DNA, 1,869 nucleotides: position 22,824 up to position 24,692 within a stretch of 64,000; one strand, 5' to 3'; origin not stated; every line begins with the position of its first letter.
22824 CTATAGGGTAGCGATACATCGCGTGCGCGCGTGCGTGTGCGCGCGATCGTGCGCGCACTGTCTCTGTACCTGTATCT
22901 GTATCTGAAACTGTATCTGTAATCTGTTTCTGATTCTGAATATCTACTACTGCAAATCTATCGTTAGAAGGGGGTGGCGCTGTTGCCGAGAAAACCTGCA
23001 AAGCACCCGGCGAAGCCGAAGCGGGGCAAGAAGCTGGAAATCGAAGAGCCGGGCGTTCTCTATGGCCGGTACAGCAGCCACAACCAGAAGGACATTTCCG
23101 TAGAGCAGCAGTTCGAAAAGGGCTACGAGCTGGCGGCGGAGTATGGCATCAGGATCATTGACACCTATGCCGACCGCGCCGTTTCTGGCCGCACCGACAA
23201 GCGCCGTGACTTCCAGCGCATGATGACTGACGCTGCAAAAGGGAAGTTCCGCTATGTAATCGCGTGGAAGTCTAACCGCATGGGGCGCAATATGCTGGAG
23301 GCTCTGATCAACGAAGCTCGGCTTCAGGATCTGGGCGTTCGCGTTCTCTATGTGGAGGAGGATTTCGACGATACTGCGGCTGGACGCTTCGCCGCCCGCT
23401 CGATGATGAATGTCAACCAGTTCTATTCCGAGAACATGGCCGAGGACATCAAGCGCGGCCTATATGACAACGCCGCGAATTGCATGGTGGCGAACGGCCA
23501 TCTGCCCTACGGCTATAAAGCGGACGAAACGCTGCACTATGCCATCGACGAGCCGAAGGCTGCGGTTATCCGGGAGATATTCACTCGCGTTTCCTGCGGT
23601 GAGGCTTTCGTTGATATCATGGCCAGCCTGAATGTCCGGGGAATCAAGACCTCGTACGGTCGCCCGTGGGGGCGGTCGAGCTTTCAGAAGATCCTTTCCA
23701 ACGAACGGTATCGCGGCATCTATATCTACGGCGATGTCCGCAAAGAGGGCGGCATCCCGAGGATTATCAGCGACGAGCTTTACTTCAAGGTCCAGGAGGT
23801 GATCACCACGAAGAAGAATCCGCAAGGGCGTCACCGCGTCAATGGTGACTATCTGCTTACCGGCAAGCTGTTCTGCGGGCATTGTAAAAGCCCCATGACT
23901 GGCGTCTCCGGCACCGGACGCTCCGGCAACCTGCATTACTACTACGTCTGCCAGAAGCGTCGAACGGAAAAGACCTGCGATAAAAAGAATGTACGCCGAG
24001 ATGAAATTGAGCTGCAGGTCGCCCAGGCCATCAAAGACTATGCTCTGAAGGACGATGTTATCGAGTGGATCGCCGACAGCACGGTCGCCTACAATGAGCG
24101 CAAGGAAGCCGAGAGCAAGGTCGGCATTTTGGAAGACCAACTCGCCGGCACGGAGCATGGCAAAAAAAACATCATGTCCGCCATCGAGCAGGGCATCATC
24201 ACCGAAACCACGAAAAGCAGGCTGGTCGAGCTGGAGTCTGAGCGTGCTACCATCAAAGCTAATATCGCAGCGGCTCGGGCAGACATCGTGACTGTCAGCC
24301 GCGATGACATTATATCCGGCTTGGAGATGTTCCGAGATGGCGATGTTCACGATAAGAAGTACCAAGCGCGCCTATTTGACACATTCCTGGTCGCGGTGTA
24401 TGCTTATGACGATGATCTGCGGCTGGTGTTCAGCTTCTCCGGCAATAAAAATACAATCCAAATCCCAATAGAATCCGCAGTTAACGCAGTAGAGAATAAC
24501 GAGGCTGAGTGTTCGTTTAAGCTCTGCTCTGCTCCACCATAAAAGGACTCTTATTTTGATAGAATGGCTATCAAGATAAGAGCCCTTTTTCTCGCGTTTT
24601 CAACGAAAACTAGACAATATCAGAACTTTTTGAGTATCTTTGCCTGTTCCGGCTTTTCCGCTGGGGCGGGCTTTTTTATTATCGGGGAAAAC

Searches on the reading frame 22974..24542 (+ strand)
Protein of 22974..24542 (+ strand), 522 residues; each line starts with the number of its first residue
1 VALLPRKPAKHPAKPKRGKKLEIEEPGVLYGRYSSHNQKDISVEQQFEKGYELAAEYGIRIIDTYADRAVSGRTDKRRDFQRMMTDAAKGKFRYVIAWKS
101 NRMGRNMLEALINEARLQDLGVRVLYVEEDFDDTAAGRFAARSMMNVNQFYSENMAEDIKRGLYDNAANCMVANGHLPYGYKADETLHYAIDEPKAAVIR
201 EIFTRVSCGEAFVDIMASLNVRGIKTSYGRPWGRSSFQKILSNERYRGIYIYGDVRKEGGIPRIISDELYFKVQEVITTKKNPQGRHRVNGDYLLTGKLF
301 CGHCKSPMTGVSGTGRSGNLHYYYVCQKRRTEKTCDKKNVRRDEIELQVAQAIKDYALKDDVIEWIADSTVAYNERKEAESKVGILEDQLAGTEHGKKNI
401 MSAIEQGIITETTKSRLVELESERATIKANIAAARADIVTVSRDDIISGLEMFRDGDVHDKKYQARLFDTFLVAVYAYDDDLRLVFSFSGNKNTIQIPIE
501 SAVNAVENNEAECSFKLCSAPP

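Call 10: search_protein_families(library=pfam, proteins=[window:22974-24542:+], max_evalue=0.01)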
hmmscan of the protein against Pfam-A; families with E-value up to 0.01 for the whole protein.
window:22974-24542:+ (522 aa): 3 families
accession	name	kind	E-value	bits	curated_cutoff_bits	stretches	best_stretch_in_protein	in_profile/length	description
PF00239.26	Resolvase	-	5.5e-24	85.4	23.3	1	28-168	2-141/145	Resolvase, N terminal domain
PF13408.12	Zn_ribbon_recom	-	1.1e-15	58.1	25.3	1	294-354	1-58/58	Recombinase zinc beta ribbon domain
PF07508.19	Recombinase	-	1.3e-14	54.7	21.1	1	195-279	3-101/102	Recombinase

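Call 12: find_encoding_contigs(protein=window:22974-24542:+, flank=10000, max_places=8)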
Protein window:22974-24542:+ (522 aa): 3 contigs read that carry it; 1 place shown.
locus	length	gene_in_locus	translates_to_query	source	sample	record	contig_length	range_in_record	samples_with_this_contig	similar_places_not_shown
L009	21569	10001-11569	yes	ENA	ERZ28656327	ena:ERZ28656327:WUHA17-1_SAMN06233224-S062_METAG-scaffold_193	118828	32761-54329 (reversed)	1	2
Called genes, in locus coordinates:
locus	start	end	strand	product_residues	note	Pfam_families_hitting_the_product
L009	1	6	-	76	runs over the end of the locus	-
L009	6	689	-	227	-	PF09397:FtsK_gamma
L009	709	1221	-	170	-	PF03838:RecU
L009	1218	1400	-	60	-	-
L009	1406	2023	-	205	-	PF07486:Hydrolase_2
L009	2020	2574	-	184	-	-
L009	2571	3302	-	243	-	-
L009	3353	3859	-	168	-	PF00436:SSB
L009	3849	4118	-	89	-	-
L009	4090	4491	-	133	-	PF11672:DUF3268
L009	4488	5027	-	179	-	-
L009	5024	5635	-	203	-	-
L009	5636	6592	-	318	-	PF13479:AAA_24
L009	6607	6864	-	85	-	-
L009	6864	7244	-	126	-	PF12957:DUF3846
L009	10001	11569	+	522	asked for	PF00239:Resolvase, PF07508:Recombinase, PF13408:Zn_ribbon_recom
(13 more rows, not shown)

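Call 78: search_protein_families(library=phrogs, proteins=[window:22974-24542:+], max_evalue=0.00001)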
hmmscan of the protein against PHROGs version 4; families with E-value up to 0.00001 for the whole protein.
window:22974-24542:+ (522 aa): 3 families
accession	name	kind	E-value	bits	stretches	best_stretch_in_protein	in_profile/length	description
phrog_95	-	integration and excision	1.7e-103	348.4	1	27-483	90-561/651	integrase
phrog_125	-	DNA, RNA and nucleotide metabolism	1.5e-17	65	1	28-254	23-213/254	DNA invertase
phrog_7701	-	DNA, RNA and nucleotide metabolism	5.1e-06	27.8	0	175-288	2-96/137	DNA invertase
